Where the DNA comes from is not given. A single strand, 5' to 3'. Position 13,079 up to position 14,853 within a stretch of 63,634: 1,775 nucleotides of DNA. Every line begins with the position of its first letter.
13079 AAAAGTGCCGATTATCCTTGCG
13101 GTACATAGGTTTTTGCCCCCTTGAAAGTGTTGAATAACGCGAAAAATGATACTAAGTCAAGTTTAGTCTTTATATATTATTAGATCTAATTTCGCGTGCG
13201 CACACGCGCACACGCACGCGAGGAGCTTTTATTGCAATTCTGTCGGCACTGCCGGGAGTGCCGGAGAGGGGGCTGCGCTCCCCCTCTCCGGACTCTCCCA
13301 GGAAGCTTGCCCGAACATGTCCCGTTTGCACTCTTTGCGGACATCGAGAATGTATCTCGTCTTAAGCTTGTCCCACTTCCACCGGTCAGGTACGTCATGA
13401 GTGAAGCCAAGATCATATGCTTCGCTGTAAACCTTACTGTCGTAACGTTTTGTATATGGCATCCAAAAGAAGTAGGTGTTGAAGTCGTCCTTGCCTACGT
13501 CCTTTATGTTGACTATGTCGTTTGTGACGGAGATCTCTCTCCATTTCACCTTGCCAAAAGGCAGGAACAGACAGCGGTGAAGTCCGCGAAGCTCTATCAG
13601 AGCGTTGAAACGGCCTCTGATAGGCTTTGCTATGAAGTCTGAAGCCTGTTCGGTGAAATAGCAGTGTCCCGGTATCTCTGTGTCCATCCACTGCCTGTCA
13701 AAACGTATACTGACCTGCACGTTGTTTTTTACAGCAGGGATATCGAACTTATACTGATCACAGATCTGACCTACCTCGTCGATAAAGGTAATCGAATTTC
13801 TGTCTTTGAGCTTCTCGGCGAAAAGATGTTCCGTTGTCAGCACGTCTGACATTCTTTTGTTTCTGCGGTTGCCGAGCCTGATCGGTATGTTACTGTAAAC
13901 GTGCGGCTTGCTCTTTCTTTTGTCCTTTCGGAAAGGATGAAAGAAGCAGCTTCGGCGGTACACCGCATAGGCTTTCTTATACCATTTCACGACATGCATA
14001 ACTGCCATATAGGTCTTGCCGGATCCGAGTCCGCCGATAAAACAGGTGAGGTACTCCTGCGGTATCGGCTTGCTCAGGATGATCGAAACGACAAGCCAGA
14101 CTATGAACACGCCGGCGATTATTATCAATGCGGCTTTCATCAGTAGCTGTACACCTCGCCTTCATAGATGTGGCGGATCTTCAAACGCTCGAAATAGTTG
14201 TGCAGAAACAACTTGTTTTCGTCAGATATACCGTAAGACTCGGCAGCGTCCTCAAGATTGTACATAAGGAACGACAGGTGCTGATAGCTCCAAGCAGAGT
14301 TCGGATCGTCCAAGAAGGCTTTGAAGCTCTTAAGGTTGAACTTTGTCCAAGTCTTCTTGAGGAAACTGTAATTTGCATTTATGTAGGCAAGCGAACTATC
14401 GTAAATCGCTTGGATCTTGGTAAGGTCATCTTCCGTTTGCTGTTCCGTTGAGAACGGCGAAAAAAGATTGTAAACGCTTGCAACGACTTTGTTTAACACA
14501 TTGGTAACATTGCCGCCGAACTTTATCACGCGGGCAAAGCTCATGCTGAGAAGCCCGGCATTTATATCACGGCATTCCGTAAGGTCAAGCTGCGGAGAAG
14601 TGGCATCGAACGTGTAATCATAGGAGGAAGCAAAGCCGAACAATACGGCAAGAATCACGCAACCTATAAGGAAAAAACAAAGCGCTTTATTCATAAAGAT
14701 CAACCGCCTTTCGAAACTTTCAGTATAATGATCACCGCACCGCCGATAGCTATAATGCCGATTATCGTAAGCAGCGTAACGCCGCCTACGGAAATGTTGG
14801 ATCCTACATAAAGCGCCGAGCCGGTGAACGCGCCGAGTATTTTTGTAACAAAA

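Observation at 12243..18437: Gene content and order match a Gram-positive filamentous (inovirus-like) prophage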

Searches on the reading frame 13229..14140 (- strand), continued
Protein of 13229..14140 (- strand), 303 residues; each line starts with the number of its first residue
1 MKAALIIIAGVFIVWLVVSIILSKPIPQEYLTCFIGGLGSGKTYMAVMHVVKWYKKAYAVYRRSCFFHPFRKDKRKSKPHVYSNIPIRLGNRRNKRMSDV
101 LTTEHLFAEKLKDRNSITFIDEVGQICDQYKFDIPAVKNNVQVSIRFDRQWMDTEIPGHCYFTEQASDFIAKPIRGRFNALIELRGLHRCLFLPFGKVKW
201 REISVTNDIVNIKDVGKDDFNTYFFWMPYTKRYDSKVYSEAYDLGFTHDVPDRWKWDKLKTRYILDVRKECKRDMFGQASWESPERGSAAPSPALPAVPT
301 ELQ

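Call 80: search_solved_structures(query=A5, max_evalue=0.1, show_alignments=1)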
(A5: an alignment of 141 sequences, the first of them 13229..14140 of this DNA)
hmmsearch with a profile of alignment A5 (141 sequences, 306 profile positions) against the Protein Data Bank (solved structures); distinct sequences matched with E-value up to 0.1: 71 (the best 60 are shown).
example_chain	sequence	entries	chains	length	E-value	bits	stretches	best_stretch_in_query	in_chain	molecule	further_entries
6n9l_A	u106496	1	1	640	0.00091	21.7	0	30-65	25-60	UvrABC system protein A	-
3pih_A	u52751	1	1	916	0.0023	20.3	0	30-65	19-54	UvrABC system protein A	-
9gxk_A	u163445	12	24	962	0.0027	20.1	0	30-63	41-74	UvrABC system protein A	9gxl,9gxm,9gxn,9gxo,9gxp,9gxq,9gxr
6oaa_B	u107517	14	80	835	0.0038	19.6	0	26-54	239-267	Cell division control protein 48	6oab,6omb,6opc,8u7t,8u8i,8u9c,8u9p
8dar_A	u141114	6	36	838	0.0039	19.6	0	26-54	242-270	Cell division control protein 48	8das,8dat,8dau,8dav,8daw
3ux8_A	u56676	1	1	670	0.0039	19.6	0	29-70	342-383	Excinuclease ABC, A subunit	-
6chs_H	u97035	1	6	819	0.0043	19.4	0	26-54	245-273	Putative cell division control protein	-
9m4n_A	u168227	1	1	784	0.0043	19.4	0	26-54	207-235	Cell division control protein 48 homolog A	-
7nfx_v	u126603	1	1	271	0.0045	19.4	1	9-63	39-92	Signal recognition particle receptor subunit beta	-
3b85_A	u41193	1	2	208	0.0048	19.3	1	32-64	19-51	Phosphate starvation-inducible protein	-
9m3v_A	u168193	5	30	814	0.005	19.2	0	26-54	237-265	Cell division control protein 48 homolog A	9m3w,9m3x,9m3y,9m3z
3ec2_A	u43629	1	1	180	0.0053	19.2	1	21-72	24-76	DNA replication protein DnaC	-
6oa9_A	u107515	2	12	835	0.0053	19.1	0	26-54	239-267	Cell division control protein 48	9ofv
3ecc_A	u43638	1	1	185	0.0057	19.1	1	21-72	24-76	DNA replication protein DnaC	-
2r6f_A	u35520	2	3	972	0.0091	18.4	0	29-70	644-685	Excinuclease ABC subunit A | Excinuclease ABC, A subunit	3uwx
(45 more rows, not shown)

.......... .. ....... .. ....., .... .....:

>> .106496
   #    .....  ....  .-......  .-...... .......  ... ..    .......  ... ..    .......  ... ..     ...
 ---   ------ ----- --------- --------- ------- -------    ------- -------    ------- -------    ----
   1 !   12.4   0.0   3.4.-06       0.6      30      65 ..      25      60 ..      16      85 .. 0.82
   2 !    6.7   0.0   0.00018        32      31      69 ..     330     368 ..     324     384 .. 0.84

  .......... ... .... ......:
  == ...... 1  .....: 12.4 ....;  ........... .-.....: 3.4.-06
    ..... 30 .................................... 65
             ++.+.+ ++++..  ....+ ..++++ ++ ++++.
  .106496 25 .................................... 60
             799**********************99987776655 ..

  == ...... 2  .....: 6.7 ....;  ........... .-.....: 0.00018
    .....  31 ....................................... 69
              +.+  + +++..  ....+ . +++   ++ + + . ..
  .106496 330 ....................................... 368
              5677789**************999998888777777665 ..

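Call 86: find_related_loci(query=A1, collection=viral_contigs, flank=10000)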
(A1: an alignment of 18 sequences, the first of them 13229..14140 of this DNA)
Query A1 (303 aa) in viral_contigs; peptide patterns used: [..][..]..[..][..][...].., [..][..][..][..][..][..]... (x = any residue, [..] = any of these).
100 stretches matched a pattern, but none encodes a relative of the query by tblastn (E <= 1e-3).
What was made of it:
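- Tried and rejected: An IMG/VR scan with the ATPase alignment found nothing (call 86).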

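Call 104: search_protein_families(library=ncbifam, proteins=[window:13229-14140:-], max_evalue=0.01)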
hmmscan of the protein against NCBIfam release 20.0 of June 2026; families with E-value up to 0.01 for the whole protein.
window:13229-14140:- (303 aa): 0 families

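Call 105: search_dna_similar(query=window:13229-14140:-, collection=plasmids, mode=protein, max_evalue=0.001)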
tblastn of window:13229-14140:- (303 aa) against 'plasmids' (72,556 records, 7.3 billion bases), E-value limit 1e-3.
No match.
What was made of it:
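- On Conjugative / AICE-like integrative element: The ATPase has no plasmid match (call 105).
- There is no plasmid match (call 105). There is no match in 72,556 plasmids (call 105).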

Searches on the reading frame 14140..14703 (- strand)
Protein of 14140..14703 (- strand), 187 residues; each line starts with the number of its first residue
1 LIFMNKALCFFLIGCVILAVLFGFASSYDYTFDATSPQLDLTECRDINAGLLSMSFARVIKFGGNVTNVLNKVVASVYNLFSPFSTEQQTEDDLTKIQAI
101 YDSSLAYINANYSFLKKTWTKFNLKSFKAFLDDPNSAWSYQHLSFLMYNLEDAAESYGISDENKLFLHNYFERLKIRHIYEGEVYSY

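Call 5: search_protein_families(library=pfam, proteins=[window:14140-14703:-], max_evalue=1)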
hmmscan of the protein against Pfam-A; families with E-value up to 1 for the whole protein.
window:14140-14703:- (187 aa): 2 families
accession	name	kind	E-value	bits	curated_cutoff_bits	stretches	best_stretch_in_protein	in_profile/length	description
PF06717.16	DUF1202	-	0.016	15.1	27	1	91-152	52-114/307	Protein of unknown function (DUF1202)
PF06993.17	DUF1304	-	0.13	12.7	26.9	0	5-28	68-91/110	Protein of unknown function (DUF1304)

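Call 6: search_protein_families(library=phrogs, proteins=[window:14140-14703:-], max_evalue=0.1)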
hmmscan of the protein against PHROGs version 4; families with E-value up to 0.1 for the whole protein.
window:14140-14703:- (187 aa): 0 families

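Call 104: search_protein_families(library=ncbifam, proteins=[window:14140-14694:-], max_evalue=0.01)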
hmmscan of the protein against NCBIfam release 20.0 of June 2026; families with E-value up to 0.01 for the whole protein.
window:14140-14694:- (184 aa): 0 families
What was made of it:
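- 14140..14694 (-): 184-aa N-terminally anchored protein of unknown role, in the position of Ff gVI. No family hit (calls 5, 6, 104).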
